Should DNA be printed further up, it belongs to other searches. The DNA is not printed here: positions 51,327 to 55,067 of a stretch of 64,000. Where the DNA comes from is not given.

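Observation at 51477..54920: Chimeric 1147-aa secreted enzyme: LamG-like, GH67-like alpha-glucuronidase core and a GH28/pectate-lyase-type beta-helix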

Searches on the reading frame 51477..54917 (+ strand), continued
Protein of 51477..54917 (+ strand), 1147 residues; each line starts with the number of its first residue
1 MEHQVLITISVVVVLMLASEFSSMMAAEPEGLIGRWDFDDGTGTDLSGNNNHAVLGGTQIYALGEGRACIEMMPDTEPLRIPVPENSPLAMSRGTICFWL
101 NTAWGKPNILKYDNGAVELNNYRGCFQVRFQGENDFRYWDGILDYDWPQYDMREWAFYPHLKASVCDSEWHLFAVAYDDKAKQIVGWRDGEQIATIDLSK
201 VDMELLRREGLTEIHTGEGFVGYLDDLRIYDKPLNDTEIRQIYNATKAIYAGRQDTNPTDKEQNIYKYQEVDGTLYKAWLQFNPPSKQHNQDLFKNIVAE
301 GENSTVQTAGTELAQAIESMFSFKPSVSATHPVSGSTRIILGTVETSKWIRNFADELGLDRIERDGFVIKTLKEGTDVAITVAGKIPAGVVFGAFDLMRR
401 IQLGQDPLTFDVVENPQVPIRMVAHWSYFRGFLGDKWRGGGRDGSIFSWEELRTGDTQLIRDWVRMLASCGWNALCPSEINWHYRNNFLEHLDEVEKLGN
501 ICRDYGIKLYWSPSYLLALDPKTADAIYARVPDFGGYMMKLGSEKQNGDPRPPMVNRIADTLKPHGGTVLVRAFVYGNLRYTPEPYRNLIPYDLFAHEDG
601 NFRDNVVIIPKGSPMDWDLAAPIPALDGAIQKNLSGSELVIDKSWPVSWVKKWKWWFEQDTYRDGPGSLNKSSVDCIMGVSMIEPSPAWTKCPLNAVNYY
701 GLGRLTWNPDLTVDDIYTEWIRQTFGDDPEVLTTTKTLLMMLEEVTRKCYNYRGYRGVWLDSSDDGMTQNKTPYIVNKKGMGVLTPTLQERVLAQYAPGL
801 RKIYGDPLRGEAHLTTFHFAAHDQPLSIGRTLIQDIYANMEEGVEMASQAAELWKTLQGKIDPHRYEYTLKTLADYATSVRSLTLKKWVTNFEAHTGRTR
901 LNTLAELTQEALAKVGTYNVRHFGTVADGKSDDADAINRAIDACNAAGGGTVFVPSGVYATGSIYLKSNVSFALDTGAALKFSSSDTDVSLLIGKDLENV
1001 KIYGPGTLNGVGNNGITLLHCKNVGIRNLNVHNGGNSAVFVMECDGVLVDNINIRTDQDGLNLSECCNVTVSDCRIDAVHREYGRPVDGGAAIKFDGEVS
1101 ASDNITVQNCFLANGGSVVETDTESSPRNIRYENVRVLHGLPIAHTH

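Call 11: find_homologous_proteins(query=window:51477-54917:+, max_evalue=1e-10)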
Query window:51477-54917:+ (1147 aa): 273 proteins with E <= 1e-10 among 8000 candidates; the best 120 are listed.
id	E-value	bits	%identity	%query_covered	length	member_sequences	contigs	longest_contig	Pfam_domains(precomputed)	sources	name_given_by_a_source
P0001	0.0e+0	2377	87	100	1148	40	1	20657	PF13229.13,PF12708.13,PF07488.19,PF13385.14,PF03648.20,PF07477.18,PF00295.24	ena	-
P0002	0.0e+0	2367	87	100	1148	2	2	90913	PF13229.13,PF12708.13,PF07488.19,PF13385.14,PF03648.20,PF07477.18,PF00295.24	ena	-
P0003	0.0e+0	2341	86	100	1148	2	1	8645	PF13229.13,PF12708.13,PF07488.19,PF13385.14,PF03648.20,PF07477.18,PF00295.24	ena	-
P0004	0.0e+0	2330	85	100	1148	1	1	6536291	PF13229.13,PF12708.13,PF07488.19,PF13385.14,PF03648.20,PF07477.18,PF00295.24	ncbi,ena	-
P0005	0.0e+0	2325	85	100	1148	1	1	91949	PF13229.13,PF12708.13,PF07488.19,PF13385.14,PF03648.20,PF07477.18,PF00295.24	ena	-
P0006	0.0e+0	2309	84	100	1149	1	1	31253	PF13229.13,PF12708.13,PF07488.19,PF13385.14,PF03648.20,PF07477.18,PF00295.24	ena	-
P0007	0.0e+0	2307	85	98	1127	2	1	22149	PF13229.13,PF12708.13,PF07488.19,PF13385.14,PF03648.20,PF07477.18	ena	-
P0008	0.0e+0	2304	84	100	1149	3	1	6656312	PF13229.13,PF12708.13,PF07488.19,PF13385.14,PF03648.20,PF07477.18,PF00295.24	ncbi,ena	-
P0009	0.0e+0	2291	84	99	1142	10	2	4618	PF13229.13,PF12708.13,PF07488.19,PF13385.14,PF03648.20,PF07477.18,PF00295.24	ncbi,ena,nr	ncbi:hypothetical protein F4Z99_17160 [Candidatus Poribacteria bacterium]|nr:hypothetical protein [C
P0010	0.0e+0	2283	85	97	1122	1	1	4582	PF13229.13,PF12708.13,PF07488.19,PF13385.14,PF03648.20,PF07477.18,PF00295.24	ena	-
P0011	0.0e+0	2282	85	97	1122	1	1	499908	PF13229.13,PF12708.13,PF07488.19,PF13385.14,PF03648.20,PF07477.18,PF00295.24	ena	-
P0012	0.0e+0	2278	85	97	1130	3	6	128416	PF13229.13,PF12708.13,PF07488.19,PF13385.14,PF03648.20,PF07477.18,PF00295.24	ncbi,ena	-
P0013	0.0e+0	2276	85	97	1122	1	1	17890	PF13229.13,PF12708.13,PF07488.19,PF13385.14,PF03648.20,PF07477.18,PF00295.24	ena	-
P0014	0.0e+0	2251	84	97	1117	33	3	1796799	PF13229.13,PF12708.13,PF07488.19,PF13385.14,PF03648.20,PF07477.18,PF00295.24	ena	-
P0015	0.0e+0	2245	84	97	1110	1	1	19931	PF13229.13,PF12708.13,PF07488.19,PF13385.14,PF03648.20,PF07477.18,PF00295.24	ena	-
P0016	0.0e+0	2235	84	98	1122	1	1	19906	PF13229.13,PF12708.13,PF07488.19,PF13385.14,PF03648.20,PF07477.18,PF00295.24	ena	-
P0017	0.0e+0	2235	82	100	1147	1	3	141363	PF13229.13,PF12708.13,PF07488.19,PF13385.14,PF03648.20,PF07477.18,PF00295.24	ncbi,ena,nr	ncbi:MAG: alpha-glucuronidase family glycosyl hydrolase [Candidatus Poribacteria bacterium]|nr:alpha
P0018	0.0e+0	2231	82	99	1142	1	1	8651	PF13229.13,PF12708.13,PF07488.19,PF13385.14,PF03648.20,PF07477.18,PF00295.24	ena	-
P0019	0.0e+0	2228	83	97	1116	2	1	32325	PF13229.13,PF12708.13,PF07488.19,PF13385.14,PF03648.20,PF07477.18,PF00295.24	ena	-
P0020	0.0e+0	2215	82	99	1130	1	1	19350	PF13229.13,PF12708.13,PF07488.19,PF13385.14,PF03648.20,PF07477.18,PF00295.24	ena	-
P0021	0.0e+0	2205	81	100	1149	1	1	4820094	PF13229.13,PF12708.13,PF07488.19,PF13385.14,PF03648.20,PF07477.18,PF00295.24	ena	-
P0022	0.0e+0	2192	81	100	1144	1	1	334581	PF13229.13,PF12708.13,PF07488.19,PF13385.14,PF03648.20,PF07477.18,PF00295.24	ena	-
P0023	0.0e+0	2188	81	98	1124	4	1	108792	PF13229.13,PF12708.13,PF07488.19,PF13385.14,PF03648.20,PF07477.18,PF00295.24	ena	-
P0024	0.0e+0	2186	80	99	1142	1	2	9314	PF13229.13,PF12708.13,PF07488.19,PF13385.14,PF03648.20,PF07477.18,PF00295.24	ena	-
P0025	0.0e+0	2185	80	100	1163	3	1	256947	PF13229.13,PF12708.13,PF07488.19,PF13385.14,PF03648.20,PF07477.18,PF00295.24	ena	-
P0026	0.0e+0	2183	82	97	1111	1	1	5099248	PF13229.13,PF12708.13,PF07488.19,PF13385.14,PF03648.20,PF07477.18,PF00295.24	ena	-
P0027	0.0e+0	2181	81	99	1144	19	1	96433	PF13229.13,PF12708.13,PF07488.19,PF13385.14,PF03648.20,PF07477.18,PF00295.24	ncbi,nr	ncbi:hypothetical protein C6503_26540 [Candidatus Poribacteria bacterium]|nr:MAG: hypothetical prote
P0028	0.0e+0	2181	82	97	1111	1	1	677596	PF13229.13,PF12708.13,PF07488.19,PF13385.14,PF03648.20,PF07477.18,PF00295.24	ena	-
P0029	0.0e+0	2180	79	100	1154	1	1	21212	PF13229.13,PF12708.13,PF07488.19,PF13385.14,PF03648.20,PF07477.18,PF00295.24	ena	-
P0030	0.0e+0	2180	80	100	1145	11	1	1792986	PF13229.13,PF12708.13,PF07488.19,PF13385.14,PF03648.20,PF07477.18,PF00295.24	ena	-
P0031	0.0e+0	2180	80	100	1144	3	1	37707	PF13229.13,PF12708.13,PF07488.19,PF13385.14,PF03648.20,PF07477.18,PF00295.24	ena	-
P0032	0.0e+0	2180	82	98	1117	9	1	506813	PF13229.13,PF12708.13,PF07488.19,PF13385.14,PF03648.20,PF07477.18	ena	-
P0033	0.0e+0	2179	80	99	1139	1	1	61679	PF13229.13,PF12708.13,PF07488.19,PF13385.14,PF03648.20,PF07477.18,PF00295.24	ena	-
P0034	0.0e+0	2175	86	92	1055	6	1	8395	PF12708.13,PF07488.19,PF13385.14,PF03648.20,PF07477.18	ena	-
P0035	0.0e+0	2163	81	100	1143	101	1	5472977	PF13229.13,PF12708.13,PF07488.19,PF13385.14,PF03648.20,PF07477.18,PF00295.24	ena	-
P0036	0.0e+0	2163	81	97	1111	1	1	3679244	PF13229.13,PF12708.13,PF07488.19,PF13385.14,PF03648.20,PF07477.18,PF00295.24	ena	-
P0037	0.0e+0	2162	81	97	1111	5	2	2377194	PF13229.13,PF12708.13,PF07488.19,PF13385.14,PF03648.20,PF07477.18,PF00295.24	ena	-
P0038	0.0e+0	2150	81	97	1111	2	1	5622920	PF13229.13,PF12708.13,PF07488.19,PF13385.14,PF03648.20,PF07477.18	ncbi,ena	-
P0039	0.0e+0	2148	80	97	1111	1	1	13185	PF13229.13,PF12708.13,PF07488.19,PF13385.14,PF03648.20,PF07477.18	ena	-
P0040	0.0e+0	2144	80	97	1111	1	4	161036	PF13229.13,PF12708.13,PF07488.19,PF13385.14,PF03648.20,PF07477.18,PF00295.24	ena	-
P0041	0.0e+0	2143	80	98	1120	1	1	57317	PF13229.13,PF12708.13,PF07488.19,PF13385.14,PF03648.20,PF07477.18,PF00295.24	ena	-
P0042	0.0e+0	2142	80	97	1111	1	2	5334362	PF13229.13,PF12708.13,PF07488.19,PF13385.14,PF03648.20,PF07477.18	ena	-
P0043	0.0e+0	2141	80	97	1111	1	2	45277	PF13229.13,PF12708.13,PF07488.19,PF13385.14,PF03648.20,PF07477.18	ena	-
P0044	0.0e+0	2141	80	97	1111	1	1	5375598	PF13229.13,PF12708.13,PF07488.19,PF13385.14,PF03648.20,PF07477.18,PF00295.24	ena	-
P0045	0.0e+0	2138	80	97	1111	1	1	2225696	PF13229.13,PF12708.13,PF07488.19,PF13385.14,PF03648.20,PF07477.18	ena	-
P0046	0.0e+0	2134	79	99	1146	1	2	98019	PF13229.13,PF12708.13,PF07488.19,PF13385.14,PF03648.20,PF07477.18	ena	-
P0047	0.0e+0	2131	80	97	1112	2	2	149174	PF13229.13,PF12708.13,PF07488.19,PF13385.14,PF03648.20,PF07477.18,PF00295.24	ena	-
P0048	0.0e+0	2128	79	99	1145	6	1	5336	PF13229.13,PF12708.13,PF07488.19,PF13385.14,PF03648.20,PF07477.18,PF00295.24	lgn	-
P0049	0.0e+0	2127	80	98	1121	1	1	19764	PF13229.13,PF12708.13,PF07488.19,PF13385.14,PF03648.20,PF07477.18,PF00295.24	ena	-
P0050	0.0e+0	2125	81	97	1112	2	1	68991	PF12708.13,PF07488.19,PF13385.14,PF03648.20,PF07477.18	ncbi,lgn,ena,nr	ncbi:MAG: alpha-glucuronidase family glycosyl hydrolase [Candidatus Poribacteria bacterium]|nr:alpha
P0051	0.0e+0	2124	80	98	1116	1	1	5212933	PF13229.13,PF12708.13,PF07488.19,PF13385.14,PF03648.20,PF07477.18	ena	-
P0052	0.0e+0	2124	80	98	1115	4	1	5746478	PF13229.13,PF12708.13,PF07488.19,PF13385.14,PF03648.20,PF07477.18,PF00295.24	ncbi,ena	-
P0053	0.0e+0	2124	80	97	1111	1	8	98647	PF13229.13,PF12708.13,PF07488.19,PF13385.14,PF03648.20,PF07477.18,PF00295.24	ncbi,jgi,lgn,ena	-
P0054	0.0e+0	2121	79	98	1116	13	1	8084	PF13229.13,PF12708.13,PF07488.19,PF13385.14,PF03648.20,PF07477.18,PF00295.24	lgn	-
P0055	0.0e+0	2120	79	98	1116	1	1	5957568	PF13229.13,PF12708.13,PF07488.19,PF13385.14,PF03648.20,PF07477.18,PF00295.24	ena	-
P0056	0.0e+0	2119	80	97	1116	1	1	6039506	PF13229.13,PF12708.13,PF07488.19,PF13385.14,PF03648.20,PF07477.18,PF00295.24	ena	-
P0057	0.0e+0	2118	84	92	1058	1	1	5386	PF12708.13,PF07488.19,PF13385.14,PF03648.20,PF07477.18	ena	-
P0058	0.0e+0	2117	80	97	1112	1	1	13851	PF13229.13,PF12708.13,PF07488.19,PF13385.14,PF03648.20,PF07477.18,PF00295.24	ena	-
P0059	0.0e+0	2115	79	97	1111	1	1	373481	PF13229.13,PF12708.13,PF07488.19,PF13385.14,PF03648.20,PF07477.18,PF00295.24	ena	-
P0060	0.0e+0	2113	80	97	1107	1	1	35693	PF13229.13,PF12708.13,PF07488.19,PF13385.14,PF03648.20,PF07477.18,PF00295.24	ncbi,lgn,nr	ncbi:right-handed parallel beta-helix repeat-containing protein [Candidatus Poribacteria bacterium]|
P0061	0.0e+0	2113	79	97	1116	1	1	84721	PF13229.13,PF12708.13,PF07488.19,PF13385.14,PF03648.20,PF07477.18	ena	-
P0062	0.0e+0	2112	80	98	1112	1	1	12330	PF13229.13,PF12708.13,PF07488.19,PF13385.14,PF03648.20,PF07477.18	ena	-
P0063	0.0e+0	2112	80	98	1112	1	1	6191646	PF13229.13,PF12708.13,PF07488.19,PF13385.14,PF03648.20,PF07477.18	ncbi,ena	-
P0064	0.0e+0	2111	79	97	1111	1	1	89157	PF13229.13,PF12708.13,PF07488.19,PF13385.14,PF03648.20,PF07477.18,PF00295.24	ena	-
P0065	0.0e+0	2110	80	97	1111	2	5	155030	PF13229.13,PF12708.13,PF07488.19,PF13385.14,PF03648.20,PF07477.18,PF00295.24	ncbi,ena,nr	ncbi:right-handed parallel beta-helix repeat-containing protein [Candidatus Poribacteria bacterium]|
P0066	0.0e+0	2109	79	97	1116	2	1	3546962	PF13229.13,PF12708.13,PF07488.19,PF13385.14,PF03648.20,PF07477.18,PF00295.24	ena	-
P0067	0.0e+0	2108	79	97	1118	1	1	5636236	PF13229.13,PF12708.13,PF07488.19,PF13385.14,PF03648.20,PF07477.18,PF00295.24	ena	-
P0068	0.0e+0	2108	80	97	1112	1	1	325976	PF13229.13,PF12708.13,PF07488.19,PF13385.14,PF03648.20,PF07477.18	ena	-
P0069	0.0e+0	2107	79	97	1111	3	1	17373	PF13229.13,PF12708.13,PF07488.19,PF13385.14,PF03648.20,PF07477.18,PF00295.24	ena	-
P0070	0.0e+0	2107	79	97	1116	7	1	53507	PF13229.13,PF12708.13,PF07488.19,PF13385.14,PF03648.20,PF07477.18,PF00295.24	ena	-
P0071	0.0e+0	2106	79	97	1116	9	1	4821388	PF13229.13,PF12708.13,PF07488.19,PF13385.14,PF03648.20,PF07477.18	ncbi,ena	-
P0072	0.0e+0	2105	79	97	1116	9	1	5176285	PF13229.13,PF12708.13,PF07488.19,PF13385.14,PF03648.20,PF07477.18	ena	-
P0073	0.0e+0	2104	80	97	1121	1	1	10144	PF13229.13,PF12708.13,PF07488.19,PF13385.14,PF03648.20,PF07477.18,PF00295.24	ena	-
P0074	0.0e+0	2102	79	98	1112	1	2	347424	PF13229.13,PF12708.13,PF07488.19,PF13385.14,PF03648.20,PF07477.18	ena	-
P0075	0.0e+0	2099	79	97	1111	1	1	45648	PF13229.13,PF12708.13,PF07488.19,PF13385.14,PF03648.20,PF07477.18,PF00295.24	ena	-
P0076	0.0e+0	2099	78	98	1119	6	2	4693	PF13229.13,PF12708.13,PF07488.19,PF13385.14,PF03648.20,PF07477.18,PF00295.24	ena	-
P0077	0.0e+0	2097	79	98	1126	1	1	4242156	PF13229.13,PF12708.13,PF07488.19,PF13385.14,PF03648.20,PF07477.18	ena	-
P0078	0.0e+0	2096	79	97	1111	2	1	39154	PF13229.13,PF12708.13,PF07488.19,PF13385.14,PF03648.20,PF07477.18,PF00295.24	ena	-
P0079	0.0e+0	2096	79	97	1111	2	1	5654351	PF13229.13,PF12708.13,PF07488.19,PF13385.14,PF03648.20,PF07477.18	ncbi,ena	-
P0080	0.0e+0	2095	79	97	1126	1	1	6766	PF13229.13,PF12708.13,PF07488.19,PF13385.14,PF03648.20,PF07477.18,PF00295.24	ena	-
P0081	0.0e+0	2094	78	97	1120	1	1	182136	PF12708.13,PF07488.19,PF13385.14,PF03648.20,PF07477.18,PF00295.24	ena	-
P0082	0.0e+0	2090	79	97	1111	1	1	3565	PF13229.13,PF12708.13,PF07488.19,PF13385.14,PF03648.20,PF07477.18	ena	-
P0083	0.0e+0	2085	78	97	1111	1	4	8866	PF13229.13,PF12708.13,PF07488.19,PF13385.14,PF03648.20,PF07477.18,PF00295.24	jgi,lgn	jgi:alpha-glucuronidase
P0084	0.0e+0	2084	79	97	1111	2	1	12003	PF13229.13,PF12708.13,PF07488.19,PF13385.14,PF03648.20,PF07477.18,PF00295.24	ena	-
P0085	0.0e+0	2084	78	98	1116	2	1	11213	PF13229.13,PF12708.13,PF07488.19,PF13385.14,PF03648.20,PF07477.18,PF00295.24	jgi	-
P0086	0.0e+0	2084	78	98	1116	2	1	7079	PF13229.13,PF12708.13,PF07488.19,PF13385.14,PF03648.20,PF07477.18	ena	-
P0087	0.0e+0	2083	78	98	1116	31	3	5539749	PF13229.13,PF12708.13,PF07488.19,PF13385.14,PF03648.20,PF07477.18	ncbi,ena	-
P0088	0.0e+0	2082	78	98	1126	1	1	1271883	PF13229.13,PF12708.13,PF07488.19,PF13385.14,PF03648.20,PF07477.18,PF00295.24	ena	-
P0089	0.0e+0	2081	78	97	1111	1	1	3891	PF13229.13,PF12708.13,PF07488.19,PF13385.14,PF03648.20,PF07477.18,PF00295.24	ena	-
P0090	0.0e+0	2081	79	97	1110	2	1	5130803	PF13229.13,PF12708.13,PF07488.19,PF13385.14,PF03648.20,PF07477.18,PF00295.24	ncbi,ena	-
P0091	0.0e+0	2080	78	97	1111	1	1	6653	PF13229.13,PF12708.13,PF07488.19,PF13385.14,PF03648.20,PF07477.18,PF00295.24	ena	-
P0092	0.0e+0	2080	78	97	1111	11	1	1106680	PF13229.13,PF12708.13,PF07488.19,PF13385.14,PF03648.20,PF07477.18,PF00295.24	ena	-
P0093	0.0e+0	2080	78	97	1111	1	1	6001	PF13229.13,PF12708.13,PF07488.19,PF13385.14,PF03648.20,PF07477.18,PF00295.24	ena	-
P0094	0.0e+0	2079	78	97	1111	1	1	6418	PF13229.13,PF12708.13,PF07488.19,PF13385.14,PF03648.20,PF07477.18,PF00295.24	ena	-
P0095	0.0e+0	2078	77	96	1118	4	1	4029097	PF13229.13,PF12708.13,PF07488.19,PF13385.14,PF03648.20,PF07477.18,PF00295.24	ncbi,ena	-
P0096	0.0e+0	2076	78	98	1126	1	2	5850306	PF13229.13,PF12708.13,PF07488.19,PF13385.14,PF03648.20,PF07477.18,PF00295.24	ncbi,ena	-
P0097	0.0e+0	2076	78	97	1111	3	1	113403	PF13229.13,PF12708.13,PF07488.19,PF13385.14,PF03648.20,PF07477.18,PF00295.24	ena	-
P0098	0.0e+0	2076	78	97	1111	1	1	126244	PF13229.13,PF12708.13,PF07488.19,PF13385.14,PF03648.20,PF07477.18,PF00295.24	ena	-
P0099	0.0e+0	2074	78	97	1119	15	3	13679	PF13229.13,PF12708.13,PF07488.19,PF13385.14,PF03648.20,PF07477.18,PF00295.24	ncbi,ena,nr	ncbi:MAG: alpha-glucuronidase family glycosyl hydrolase [Candidatus Poribacteria bacterium]|nr:alpha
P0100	0.0e+0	2074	78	97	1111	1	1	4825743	PF13229.13,PF12708.13,PF07488.19,PF13385.14,PF03648.20,PF07477.18,PF00295.24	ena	-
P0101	0.0e+0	2073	79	97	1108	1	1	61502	PF13229.13,PF12708.13,PF07488.19,PF13385.14,PF03648.20,PF07477.18,PF00295.24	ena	-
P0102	0.0e+0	2072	78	97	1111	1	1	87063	PF13229.13,PF12708.13,PF07488.19,PF13385.14,PF03648.20,PF07477.18,PF00295.24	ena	-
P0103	0.0e+0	2065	75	99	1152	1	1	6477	PF13229.13,PF12708.13,PF07488.19,PF13385.14,PF03648.20,PF07477.18,PF00295.24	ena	-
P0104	0.0e+0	2061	77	97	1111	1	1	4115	PF13229.13,PF12708.13,PF07488.19,PF13385.14,PF03648.20,PF07477.18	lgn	-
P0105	0.0e+0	2057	77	97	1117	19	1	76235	PF13229.13,PF12708.13,PF07488.19,PF13385.14,PF03648.20,PF07477.18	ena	-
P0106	0.0e+0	2056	79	96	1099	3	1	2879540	PF13229.13,PF12708.13,PF07488.19,PF13385.14,PF03648.20,PF07477.18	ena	-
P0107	0.0e+0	2048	77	97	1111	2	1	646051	PF13229.13,PF12708.13,PF07488.19,PF13385.14,PF03648.20,PF07477.18,PF00295.24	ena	-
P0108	0.0e+0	2047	77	97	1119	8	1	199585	PF13229.13,PF12708.13,PF07488.19,PF13385.14,PF03648.20,PF07477.18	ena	-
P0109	0.0e+0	1967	85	84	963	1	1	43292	PF13229.13,PF12708.13,PF07488.19,PF13385.14,PF03648.20,PF07477.18,PF00295.24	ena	-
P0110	0.0e+0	1854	81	84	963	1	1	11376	PF13229.13,PF12708.13,PF07488.19,PF13385.14,PF03648.20,PF07477.18,PF00295.24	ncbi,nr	ncbi:MAG: alpha-glucuronidase family glycosyl hydrolase, partial [Candidatus Poribacteria bacterium]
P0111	0.0e+0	1788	84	77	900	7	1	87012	PF07488.19,PF13385.14,PF03648.20,PF07477.18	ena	-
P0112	0.0e+0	1733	63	99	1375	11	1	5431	PF13229.13,PF12708.13,PF07488.19,PF13385.14,PF03648.20,PF07477.18,PF00295.24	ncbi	-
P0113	0.0e+0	1733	64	99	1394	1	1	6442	PF13229.13,PF12708.13,PF07488.19,PF13385.14,PF03648.20,PF07477.18,PF00295.24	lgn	-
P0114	0.0e+0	1730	63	99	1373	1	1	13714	PF13229.13,PF12708.13,PF07488.19,PF13385.14,PF03648.20,PF07477.18,PF00295.24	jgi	jgi:alpha-glucuronidase/polygalacturonase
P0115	0.0e+0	1722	64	97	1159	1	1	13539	PF13229.13,PF12708.13,PF07488.19,PF13385.14,PF03648.20,PF07477.18,PF00295.24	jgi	-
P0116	0.0e+0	1719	64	97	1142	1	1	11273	PF13229.13,PF12708.13,PF07488.19,PF13385.14,PF03648.20,PF07477.18,PF00295.24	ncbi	-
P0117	0.0e+0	1716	65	97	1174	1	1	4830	PF13229.13,PF12708.13,PF07488.19,PF03648.20,PF07477.18,PF00295.24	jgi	-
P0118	0.0e+0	1698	62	99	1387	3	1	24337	PF13229.13,PF12708.13,PF07488.19,PF03648.20,PF07477.18,PF00295.24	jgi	-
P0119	0.0e+0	1693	62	99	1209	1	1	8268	PF13229.13,PF12708.13,PF07488.19,PF03648.20,PF07477.18,PF00295.24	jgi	-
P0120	0.0e+0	1691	63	99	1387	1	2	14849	PF13229.13,PF12708.13,PF07488.19,PF03648.20,PF07477.18,PF00295.24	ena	-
